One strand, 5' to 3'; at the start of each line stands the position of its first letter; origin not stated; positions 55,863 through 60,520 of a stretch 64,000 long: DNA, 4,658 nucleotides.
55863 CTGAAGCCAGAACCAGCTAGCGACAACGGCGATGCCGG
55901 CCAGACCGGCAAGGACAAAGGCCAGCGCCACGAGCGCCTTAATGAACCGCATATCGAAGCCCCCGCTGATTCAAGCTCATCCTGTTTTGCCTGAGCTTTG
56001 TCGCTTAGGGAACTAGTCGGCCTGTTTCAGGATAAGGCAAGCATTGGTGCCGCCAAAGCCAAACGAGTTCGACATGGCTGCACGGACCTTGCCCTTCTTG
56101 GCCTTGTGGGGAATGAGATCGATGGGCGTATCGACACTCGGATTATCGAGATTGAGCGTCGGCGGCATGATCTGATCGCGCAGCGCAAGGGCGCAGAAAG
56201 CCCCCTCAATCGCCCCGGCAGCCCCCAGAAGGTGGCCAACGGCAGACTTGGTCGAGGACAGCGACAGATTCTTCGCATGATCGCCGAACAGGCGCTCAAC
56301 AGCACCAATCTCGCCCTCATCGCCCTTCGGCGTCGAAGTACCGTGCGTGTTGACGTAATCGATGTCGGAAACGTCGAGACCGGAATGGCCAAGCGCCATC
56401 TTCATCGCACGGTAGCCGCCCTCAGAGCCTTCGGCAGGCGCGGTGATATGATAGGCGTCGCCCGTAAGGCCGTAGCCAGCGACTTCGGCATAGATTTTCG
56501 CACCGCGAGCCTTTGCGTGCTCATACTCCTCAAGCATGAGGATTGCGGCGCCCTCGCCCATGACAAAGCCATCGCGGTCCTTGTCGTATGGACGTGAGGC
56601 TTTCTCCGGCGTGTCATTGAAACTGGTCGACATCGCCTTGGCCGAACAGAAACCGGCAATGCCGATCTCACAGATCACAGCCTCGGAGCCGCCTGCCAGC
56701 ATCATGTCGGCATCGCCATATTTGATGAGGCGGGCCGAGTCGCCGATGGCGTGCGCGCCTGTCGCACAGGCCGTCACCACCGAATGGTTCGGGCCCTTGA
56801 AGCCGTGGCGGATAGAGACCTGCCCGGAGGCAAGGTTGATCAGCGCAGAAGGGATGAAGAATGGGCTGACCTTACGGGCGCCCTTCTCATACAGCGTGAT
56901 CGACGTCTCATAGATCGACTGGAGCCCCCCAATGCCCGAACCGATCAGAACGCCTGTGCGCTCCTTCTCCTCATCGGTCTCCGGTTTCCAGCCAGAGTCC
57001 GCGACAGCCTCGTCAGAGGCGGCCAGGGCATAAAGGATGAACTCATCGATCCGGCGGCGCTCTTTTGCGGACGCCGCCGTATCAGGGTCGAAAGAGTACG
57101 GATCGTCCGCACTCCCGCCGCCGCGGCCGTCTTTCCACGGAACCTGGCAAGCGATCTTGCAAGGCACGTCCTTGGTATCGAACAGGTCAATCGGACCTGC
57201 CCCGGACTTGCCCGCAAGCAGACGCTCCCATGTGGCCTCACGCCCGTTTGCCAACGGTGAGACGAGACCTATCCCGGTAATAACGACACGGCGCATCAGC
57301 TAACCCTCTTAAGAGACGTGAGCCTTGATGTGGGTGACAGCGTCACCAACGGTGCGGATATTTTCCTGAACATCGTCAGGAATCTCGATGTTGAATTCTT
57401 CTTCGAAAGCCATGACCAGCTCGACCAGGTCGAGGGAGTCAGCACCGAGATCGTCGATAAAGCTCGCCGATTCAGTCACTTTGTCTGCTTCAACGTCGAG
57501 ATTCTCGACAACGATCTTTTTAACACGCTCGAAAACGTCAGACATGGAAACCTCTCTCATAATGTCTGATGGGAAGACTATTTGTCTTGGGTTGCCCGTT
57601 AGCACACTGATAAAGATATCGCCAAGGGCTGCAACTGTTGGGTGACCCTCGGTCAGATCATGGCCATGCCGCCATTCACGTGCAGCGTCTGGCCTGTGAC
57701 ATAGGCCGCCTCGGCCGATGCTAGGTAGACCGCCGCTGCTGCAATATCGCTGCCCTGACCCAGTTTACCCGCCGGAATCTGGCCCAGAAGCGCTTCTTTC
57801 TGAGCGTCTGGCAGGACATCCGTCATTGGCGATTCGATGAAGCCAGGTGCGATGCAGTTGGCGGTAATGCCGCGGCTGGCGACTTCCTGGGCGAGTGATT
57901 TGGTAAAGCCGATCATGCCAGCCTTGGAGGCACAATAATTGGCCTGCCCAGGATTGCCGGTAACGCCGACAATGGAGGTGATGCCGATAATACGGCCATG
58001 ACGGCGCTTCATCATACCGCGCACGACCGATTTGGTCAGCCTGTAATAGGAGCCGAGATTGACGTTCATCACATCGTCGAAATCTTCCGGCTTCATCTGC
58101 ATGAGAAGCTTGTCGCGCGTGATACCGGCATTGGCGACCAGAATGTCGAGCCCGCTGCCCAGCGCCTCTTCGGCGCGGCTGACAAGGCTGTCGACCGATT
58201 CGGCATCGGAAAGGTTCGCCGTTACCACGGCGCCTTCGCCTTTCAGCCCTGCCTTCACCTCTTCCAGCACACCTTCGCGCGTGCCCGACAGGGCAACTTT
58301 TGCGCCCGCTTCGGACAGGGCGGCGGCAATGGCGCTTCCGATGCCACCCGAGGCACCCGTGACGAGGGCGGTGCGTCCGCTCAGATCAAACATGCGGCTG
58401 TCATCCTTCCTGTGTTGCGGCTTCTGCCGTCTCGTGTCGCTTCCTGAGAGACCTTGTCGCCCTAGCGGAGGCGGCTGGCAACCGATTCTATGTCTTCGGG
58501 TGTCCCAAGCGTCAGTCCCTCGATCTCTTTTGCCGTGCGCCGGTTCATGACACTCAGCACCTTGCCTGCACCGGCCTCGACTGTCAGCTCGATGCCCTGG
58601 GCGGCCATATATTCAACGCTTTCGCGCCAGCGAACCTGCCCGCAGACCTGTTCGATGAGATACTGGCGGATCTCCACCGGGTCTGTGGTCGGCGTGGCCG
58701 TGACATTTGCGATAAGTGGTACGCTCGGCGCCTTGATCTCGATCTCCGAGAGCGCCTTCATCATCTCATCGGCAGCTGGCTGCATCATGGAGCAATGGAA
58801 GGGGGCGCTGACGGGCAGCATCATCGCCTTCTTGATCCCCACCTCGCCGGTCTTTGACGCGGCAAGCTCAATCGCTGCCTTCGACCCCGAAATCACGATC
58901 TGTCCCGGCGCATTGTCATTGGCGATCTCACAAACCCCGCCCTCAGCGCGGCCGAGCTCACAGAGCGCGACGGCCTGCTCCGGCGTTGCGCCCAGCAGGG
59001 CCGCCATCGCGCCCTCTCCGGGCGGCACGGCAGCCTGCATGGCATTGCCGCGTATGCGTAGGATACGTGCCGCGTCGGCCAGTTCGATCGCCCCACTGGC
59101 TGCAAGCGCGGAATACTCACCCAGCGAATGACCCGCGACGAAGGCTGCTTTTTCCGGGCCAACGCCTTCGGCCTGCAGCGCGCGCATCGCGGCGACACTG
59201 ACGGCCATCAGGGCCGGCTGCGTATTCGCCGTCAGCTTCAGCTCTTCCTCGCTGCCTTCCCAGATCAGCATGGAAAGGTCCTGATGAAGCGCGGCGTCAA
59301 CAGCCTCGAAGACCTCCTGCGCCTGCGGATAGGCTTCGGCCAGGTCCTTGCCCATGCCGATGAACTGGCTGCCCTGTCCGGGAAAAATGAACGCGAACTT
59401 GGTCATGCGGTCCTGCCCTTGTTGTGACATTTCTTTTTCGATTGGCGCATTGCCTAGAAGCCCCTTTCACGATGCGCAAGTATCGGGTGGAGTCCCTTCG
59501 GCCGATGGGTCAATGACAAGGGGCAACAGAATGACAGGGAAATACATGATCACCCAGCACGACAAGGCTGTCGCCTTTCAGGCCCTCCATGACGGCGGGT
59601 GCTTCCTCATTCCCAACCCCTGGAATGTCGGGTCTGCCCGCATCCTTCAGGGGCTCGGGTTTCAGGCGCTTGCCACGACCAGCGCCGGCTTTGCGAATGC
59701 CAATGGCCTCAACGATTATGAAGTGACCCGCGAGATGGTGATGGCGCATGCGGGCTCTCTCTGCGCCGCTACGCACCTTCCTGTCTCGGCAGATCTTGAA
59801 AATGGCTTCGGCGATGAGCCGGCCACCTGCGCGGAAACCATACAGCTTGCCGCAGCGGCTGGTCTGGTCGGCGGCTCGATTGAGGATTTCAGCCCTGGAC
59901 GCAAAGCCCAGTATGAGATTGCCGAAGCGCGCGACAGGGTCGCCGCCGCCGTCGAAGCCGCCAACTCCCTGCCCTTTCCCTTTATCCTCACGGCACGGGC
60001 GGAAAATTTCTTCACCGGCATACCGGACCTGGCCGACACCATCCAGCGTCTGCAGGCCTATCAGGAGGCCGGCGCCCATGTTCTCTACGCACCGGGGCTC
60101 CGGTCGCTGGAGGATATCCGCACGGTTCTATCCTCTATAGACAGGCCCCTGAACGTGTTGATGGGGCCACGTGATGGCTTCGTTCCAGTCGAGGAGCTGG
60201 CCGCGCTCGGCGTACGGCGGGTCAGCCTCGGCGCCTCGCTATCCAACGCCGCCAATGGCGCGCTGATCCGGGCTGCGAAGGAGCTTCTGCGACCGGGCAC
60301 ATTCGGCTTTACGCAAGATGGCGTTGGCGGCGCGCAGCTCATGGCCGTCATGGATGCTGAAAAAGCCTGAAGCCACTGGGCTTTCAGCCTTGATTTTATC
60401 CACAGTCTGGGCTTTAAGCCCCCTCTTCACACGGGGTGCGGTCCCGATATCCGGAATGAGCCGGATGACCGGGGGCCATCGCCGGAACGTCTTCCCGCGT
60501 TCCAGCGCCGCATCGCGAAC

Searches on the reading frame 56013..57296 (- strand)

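Call 10: search_protein_families(library=ncbifam, proteins=[window:56013-57296:-], max_evalue=0.00001)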
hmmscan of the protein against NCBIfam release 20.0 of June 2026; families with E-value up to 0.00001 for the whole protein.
window:56013-57296:- (427 aa): 24 families
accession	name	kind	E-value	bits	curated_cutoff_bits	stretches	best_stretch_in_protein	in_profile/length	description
NF005589.0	PRK07314.1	subfamily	7.8e-190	631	387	1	1-426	3-412/413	beta-ketoacyl-ACP synthase II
TIGR03150.1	fabF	equivalog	6.7e-189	627.7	493.75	1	2-424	1-407/407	beta-ketoacyl-ACP synthase II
NF004970.0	PRK06333.1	subfamily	3.6e-168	559.8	525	1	1-425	3-421/424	beta-ketoacyl-ACP synthase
NF006274.0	PRK08439.1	equivalog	3e-143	477.5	621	1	1-425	1-405/406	beta-ketoacyl-ACP synthase II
NF006434.0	PRK08722.1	equivalog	7.1e-142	473.1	759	1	2-425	4-413/414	beta-ketoacyl-ACP synthase II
NF005935.0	PRK07967.1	equivalog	4.5e-101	338.6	630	1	1-426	1-404/406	beta-ketoacyl-ACP synthase I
NF005916.1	PRK07910.1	equivalog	4.3e-90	302.6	560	1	3-423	13-415/418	KasA/KasB family beta-ketoacyl-ACP synthase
NF005076.0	PRK06501.1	equivalog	1.2e-85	288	629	1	4-425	13-422/425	beta-ketoacyl-ACP synthase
NF006587.0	PRK09116.1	equivalog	7.8e-84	281.8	470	1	1-425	1-406/408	beta-ketoacyl-ACP synthase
NF004618.0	PRK05952.1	equivalog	2.4e-77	260.4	455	2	96-425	67-382/384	beta-ketoacyl-ACP synthase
NF005490.0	PRK07103.1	equivalog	1.5e-72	244.9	445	1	1-425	3-412/414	polyketide beta-ketoacyl:acyl carrier protein synthase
NF006618.0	PRK09185.1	subfamily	1.8e-70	237.9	407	1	3-426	4-393/394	beta-ketoacyl-ACP synthase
NF058662.1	cispenta_AmcF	equivalog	6.2e-62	209.7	325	1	159-424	111-368/369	cispentacin biosynthesis acyltransferase subunit AmcF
NF045894.1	PKS_plus_SDR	equivalog_domain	5.7e-45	153.4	1740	1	58-426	61-427/1515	type I polyketide synthase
NF040607.1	mycolic_Pks13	equivalog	1.9e-35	121.7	2100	1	8-425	107-525/1680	polyketide synthase Pks13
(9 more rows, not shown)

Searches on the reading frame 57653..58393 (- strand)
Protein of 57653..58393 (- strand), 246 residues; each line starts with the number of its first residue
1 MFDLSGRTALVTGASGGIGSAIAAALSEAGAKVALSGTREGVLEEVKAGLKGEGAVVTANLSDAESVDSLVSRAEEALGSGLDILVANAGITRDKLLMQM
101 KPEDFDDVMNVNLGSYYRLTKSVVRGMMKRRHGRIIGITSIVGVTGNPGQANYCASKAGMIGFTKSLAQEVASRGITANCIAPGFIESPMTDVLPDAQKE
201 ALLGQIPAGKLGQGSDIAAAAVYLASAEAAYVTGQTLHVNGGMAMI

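Call 65: search_protein_families(library=pfam, proteins=[window:57653-58393:-], max_evalue=0.00001)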
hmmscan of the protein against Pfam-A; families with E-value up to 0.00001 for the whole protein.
window:57653-58393:- (246 aa): 3 families
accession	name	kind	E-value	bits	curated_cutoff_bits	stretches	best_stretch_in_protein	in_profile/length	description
PF13561.12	adh_short_C2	-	7.2e-59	199.7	27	1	13-243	1-235/236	Enoyl-(Acyl carrier protein) reductase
PF00106.31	adh_short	-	9.1e-55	185.6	26.6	1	8-195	2-191/195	short chain dehydrogenase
PF08659.16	KR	-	3.1e-17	63.5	22.6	1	8-186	2-178/180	KR domain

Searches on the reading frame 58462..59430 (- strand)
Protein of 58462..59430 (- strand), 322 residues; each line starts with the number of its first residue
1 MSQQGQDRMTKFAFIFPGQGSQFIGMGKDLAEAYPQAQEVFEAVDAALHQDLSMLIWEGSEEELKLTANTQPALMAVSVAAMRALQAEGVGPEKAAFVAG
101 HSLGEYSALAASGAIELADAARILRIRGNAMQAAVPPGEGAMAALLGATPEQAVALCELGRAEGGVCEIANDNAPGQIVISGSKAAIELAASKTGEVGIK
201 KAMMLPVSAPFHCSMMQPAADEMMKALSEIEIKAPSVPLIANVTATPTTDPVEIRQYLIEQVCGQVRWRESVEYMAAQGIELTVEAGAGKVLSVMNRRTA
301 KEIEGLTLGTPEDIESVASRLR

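Call 65: search_protein_families(library=pfam, proteins=[window:58462-59430:-], max_evalue=0.00001)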
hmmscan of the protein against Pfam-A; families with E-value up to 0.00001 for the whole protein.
window:58462-59430:- (322 aa): 1 family
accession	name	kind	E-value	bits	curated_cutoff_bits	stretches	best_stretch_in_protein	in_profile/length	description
PF00698.26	Acyl_transf_1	-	7.7e-39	134.5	32.7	1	14-303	2-282/319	Acyl transferase domain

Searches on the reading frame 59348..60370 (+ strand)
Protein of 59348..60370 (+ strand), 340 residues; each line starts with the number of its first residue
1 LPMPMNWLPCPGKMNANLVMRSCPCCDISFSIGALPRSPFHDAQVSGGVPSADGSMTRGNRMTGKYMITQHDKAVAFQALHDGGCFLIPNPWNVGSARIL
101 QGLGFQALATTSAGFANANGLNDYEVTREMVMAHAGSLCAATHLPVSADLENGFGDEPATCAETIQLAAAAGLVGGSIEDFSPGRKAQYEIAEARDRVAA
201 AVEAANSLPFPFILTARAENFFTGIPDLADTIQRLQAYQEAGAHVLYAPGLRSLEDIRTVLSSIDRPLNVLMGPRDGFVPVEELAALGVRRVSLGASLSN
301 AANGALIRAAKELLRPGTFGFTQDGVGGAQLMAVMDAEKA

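Call 65: search_protein_families(library=pfam, proteins=[window:59348-60370:+], max_evalue=0.00001)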
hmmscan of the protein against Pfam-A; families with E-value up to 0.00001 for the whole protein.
window:59348-60370:+ (340 aa): 1 family
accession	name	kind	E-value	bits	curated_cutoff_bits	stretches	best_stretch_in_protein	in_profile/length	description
PF13714.12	PEP_mutase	-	3.1e-69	233.6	31.5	1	77-314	1-240/240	Phosphoenolpyruvate phosphomutase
